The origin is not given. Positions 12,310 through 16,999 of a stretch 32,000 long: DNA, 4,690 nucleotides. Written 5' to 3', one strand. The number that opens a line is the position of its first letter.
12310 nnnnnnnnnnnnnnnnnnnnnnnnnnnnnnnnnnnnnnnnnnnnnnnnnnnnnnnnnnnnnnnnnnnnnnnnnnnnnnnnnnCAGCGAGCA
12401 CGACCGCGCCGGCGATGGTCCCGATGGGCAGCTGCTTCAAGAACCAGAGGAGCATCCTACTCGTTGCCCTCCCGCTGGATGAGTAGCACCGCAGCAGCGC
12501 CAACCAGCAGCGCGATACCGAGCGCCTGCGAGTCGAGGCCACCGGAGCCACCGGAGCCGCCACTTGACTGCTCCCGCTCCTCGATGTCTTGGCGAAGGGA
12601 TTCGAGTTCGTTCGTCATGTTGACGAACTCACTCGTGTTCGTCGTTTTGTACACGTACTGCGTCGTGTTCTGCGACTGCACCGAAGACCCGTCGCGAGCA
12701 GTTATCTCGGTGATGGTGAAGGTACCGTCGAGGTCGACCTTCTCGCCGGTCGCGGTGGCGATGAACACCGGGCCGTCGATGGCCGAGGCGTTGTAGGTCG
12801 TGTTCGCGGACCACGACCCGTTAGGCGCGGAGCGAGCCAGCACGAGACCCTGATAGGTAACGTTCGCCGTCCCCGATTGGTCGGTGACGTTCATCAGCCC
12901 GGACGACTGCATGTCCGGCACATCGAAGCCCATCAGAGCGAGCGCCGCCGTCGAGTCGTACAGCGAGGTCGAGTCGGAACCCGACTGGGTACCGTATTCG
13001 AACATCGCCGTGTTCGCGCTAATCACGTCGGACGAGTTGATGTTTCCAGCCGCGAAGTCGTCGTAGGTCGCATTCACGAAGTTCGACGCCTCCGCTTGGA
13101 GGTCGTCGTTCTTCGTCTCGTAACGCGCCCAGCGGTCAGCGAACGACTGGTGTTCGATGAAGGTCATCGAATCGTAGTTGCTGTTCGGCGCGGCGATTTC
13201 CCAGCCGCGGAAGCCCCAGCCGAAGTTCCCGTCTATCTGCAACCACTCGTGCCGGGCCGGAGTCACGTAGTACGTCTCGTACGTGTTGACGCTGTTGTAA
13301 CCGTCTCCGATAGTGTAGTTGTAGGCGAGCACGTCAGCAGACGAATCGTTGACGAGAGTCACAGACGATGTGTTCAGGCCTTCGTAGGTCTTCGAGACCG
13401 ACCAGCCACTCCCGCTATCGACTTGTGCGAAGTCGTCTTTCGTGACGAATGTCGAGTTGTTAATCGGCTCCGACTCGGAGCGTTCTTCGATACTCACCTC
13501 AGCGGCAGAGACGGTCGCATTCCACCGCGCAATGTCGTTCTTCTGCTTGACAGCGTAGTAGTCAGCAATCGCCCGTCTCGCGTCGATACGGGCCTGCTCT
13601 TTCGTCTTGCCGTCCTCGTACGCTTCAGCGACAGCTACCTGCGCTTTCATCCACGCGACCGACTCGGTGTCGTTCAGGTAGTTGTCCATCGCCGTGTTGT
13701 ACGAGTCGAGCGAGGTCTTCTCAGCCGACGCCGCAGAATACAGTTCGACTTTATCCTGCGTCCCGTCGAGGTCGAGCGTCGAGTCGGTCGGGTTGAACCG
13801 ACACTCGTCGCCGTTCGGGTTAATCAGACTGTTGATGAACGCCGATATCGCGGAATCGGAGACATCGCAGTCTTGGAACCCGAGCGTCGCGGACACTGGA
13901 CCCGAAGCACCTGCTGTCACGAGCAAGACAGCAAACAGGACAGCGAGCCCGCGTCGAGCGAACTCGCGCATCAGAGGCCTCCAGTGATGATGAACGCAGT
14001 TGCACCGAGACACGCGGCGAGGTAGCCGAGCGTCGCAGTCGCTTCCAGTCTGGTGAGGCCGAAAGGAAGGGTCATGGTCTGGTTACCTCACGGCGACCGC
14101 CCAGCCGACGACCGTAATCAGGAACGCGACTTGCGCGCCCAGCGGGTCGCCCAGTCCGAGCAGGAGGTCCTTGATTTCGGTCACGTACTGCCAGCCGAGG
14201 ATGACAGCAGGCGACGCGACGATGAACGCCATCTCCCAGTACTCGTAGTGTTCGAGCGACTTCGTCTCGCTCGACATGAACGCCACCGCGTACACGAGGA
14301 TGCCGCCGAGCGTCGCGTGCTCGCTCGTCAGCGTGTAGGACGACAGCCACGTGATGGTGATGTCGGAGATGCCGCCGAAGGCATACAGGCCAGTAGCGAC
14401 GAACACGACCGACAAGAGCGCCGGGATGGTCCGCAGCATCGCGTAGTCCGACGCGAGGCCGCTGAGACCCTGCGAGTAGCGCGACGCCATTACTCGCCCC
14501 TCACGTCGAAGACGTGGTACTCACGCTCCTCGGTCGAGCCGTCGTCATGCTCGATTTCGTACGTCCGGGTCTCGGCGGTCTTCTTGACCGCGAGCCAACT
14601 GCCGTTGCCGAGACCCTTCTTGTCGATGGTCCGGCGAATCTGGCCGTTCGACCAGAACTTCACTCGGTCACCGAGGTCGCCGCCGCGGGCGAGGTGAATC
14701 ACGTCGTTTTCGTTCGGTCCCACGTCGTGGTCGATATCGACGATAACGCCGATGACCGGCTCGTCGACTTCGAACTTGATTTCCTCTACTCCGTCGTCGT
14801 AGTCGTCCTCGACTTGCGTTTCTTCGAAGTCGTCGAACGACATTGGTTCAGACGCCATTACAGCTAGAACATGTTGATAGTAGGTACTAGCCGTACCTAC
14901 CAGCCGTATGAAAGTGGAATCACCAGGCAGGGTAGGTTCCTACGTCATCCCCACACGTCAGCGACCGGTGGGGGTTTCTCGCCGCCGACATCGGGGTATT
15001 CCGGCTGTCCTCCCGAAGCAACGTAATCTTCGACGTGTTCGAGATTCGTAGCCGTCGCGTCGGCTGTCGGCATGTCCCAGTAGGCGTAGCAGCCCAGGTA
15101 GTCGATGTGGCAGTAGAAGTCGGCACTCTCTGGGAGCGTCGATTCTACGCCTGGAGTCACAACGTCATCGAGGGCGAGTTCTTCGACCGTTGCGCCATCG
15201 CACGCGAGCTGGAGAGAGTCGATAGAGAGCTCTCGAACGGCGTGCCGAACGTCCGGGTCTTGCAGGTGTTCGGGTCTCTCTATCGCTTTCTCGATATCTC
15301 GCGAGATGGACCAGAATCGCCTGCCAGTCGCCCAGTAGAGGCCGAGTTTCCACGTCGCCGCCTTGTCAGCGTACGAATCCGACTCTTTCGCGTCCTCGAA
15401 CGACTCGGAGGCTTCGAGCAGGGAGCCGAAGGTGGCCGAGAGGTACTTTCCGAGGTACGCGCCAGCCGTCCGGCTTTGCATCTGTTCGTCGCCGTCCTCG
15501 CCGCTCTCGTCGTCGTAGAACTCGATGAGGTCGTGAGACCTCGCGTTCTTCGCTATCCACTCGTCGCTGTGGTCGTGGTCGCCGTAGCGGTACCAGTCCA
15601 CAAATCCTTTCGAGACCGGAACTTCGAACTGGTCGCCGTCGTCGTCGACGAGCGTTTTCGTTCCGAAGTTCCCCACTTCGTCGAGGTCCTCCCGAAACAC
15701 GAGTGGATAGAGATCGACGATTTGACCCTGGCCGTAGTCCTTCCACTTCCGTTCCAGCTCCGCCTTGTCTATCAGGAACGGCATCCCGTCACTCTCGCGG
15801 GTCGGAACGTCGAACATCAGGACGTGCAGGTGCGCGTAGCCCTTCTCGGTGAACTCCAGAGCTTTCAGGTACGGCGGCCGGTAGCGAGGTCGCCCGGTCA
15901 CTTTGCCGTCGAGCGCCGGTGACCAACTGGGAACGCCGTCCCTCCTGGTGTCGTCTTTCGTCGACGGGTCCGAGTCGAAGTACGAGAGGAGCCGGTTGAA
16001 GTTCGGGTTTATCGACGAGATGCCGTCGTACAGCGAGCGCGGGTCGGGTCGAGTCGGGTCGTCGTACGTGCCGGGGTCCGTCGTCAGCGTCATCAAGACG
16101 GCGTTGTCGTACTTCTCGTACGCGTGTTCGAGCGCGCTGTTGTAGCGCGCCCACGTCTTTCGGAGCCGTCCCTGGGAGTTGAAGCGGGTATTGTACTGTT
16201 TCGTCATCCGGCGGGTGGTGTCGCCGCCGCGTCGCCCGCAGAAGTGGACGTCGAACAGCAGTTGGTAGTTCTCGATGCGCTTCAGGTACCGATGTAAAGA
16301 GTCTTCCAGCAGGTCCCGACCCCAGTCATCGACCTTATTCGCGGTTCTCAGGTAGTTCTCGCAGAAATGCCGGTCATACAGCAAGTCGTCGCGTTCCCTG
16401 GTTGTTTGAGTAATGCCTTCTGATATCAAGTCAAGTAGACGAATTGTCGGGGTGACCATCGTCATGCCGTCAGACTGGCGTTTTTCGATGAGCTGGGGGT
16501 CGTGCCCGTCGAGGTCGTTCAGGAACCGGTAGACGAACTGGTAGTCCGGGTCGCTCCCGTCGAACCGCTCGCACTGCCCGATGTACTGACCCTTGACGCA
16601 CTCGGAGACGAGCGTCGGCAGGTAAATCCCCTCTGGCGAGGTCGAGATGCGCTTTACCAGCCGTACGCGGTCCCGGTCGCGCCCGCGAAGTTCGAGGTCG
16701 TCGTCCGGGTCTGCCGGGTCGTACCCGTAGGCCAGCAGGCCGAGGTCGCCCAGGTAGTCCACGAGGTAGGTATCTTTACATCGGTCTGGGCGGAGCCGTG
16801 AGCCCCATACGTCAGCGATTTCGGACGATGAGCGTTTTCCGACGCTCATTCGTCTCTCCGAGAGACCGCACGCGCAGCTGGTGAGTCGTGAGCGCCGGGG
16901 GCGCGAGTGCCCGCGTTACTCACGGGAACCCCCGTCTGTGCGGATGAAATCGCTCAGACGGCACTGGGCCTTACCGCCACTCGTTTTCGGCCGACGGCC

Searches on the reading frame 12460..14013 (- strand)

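Call 52: search_protein_families(library=pfam, proteins=[window:12460-14013:-], max_evalue=0.01)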
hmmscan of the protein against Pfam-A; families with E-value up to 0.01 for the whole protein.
window:12460-14013:- (518 aa): 0 families

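Call 54: search_protein_families(library=phrogs, proteins=[window:12460-14013:-], max_evalue=0.01)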
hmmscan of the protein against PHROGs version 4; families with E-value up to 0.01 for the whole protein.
window:12460-14013:- (518 aa): 2 families
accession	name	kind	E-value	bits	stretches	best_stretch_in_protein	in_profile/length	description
phrog_2231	-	unknown function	5.3e-152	508.6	1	12-517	126-646/674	-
phrog_24543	-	unknown function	6.2e-40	138.2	1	270-514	15-254/261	-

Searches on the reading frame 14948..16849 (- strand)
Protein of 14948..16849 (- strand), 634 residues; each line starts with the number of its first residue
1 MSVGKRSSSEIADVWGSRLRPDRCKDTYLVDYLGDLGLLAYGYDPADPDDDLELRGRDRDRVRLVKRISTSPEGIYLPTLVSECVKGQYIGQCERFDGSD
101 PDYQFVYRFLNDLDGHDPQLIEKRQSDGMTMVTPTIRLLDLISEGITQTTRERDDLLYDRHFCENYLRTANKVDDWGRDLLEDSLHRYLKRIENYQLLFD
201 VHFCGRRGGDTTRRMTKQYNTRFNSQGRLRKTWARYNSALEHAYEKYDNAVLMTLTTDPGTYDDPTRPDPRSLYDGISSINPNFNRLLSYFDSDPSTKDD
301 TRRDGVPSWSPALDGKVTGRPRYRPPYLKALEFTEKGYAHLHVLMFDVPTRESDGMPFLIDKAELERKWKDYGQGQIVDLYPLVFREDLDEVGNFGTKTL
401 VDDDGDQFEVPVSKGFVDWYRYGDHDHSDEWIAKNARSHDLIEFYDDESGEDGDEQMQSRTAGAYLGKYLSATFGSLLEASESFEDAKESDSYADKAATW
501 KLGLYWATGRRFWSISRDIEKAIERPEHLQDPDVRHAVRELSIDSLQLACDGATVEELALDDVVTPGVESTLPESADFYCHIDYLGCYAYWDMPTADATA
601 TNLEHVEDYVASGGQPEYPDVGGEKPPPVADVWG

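Call 52: search_protein_families(library=pfam, proteins=[window:14948-16849:-], max_evalue=0.01)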
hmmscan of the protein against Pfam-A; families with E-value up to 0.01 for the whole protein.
window:14948-16849:- (634 aa): 0 families

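Call 54: search_protein_families(library=phrogs, proteins=[window:14948-16849:-], max_evalue=0.01)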
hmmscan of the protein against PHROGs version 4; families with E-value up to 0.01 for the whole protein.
window:14948-16849:- (634 aa): 2 families
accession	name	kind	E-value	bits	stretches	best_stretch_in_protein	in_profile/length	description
phrog_12863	-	unknown function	0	1100.2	1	6-625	1-618/618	-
phrog_32565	-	unknown function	1.1e-41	141.8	1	563-634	1-74/74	-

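Call 56: search_dna_similar(query=window:14948-16849:-, collection=phages, mode=protein, max_evalue=0.00001, max_rows=10)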
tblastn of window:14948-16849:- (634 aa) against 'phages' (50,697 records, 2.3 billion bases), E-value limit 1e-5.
Records with a match: 7; places in all: 7; records where one place covers at least 80% of the query: 7.
Best place of each record, by identity: 95-99% 1; <60% 6.
By first word of the organism name: Halorubrum 6; Haloferax 1.
By host as written in the record: Halorubrum sp. SS5-4 2; Halorubrum sp. SS7-4 2; Halorubrum sp. PV6 2; Haloferax gibbonsii Ma2.38 1.
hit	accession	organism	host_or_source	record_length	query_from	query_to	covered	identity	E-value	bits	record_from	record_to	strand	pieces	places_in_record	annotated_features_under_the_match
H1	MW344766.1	Haloferax virus Halfgib1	Haloferax gibbonsii Ma2.38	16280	1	634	100%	97.2%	0e+0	1122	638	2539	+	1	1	rep: putative Rep protein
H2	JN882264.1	Halorubrum pleomorphic virus 2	Halorubrum sp. SS5-4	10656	70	634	89%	41.7%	8e-118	392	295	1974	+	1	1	ORF1: ORF1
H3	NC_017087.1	Halorubrum pleomorphic virus 2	Halorubrum sp. SS5-4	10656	70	634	89%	41.7%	8e-118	392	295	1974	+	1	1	ORF1: ORF1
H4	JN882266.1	Halorubrum pleomorphic virus 6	Halorubrum sp. SS7-4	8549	70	633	89%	41.6%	3e-117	390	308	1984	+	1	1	ORF1: ORF1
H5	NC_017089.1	Halorubrum pleomorphic virus 6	Halorubrum sp. SS7-4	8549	70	633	89%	41.6%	3e-117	390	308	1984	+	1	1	ORF1: ORF1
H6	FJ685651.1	Halorubrum pleomorphic virus 1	Halorubrum sp. PV6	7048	72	603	84%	24.7%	7e-17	91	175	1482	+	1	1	ORF1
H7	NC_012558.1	Halorubrum pleomorphic virus 1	Halorubrum sp. PV6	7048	72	603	84%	24.7%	7e-17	91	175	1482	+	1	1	hypothetical protein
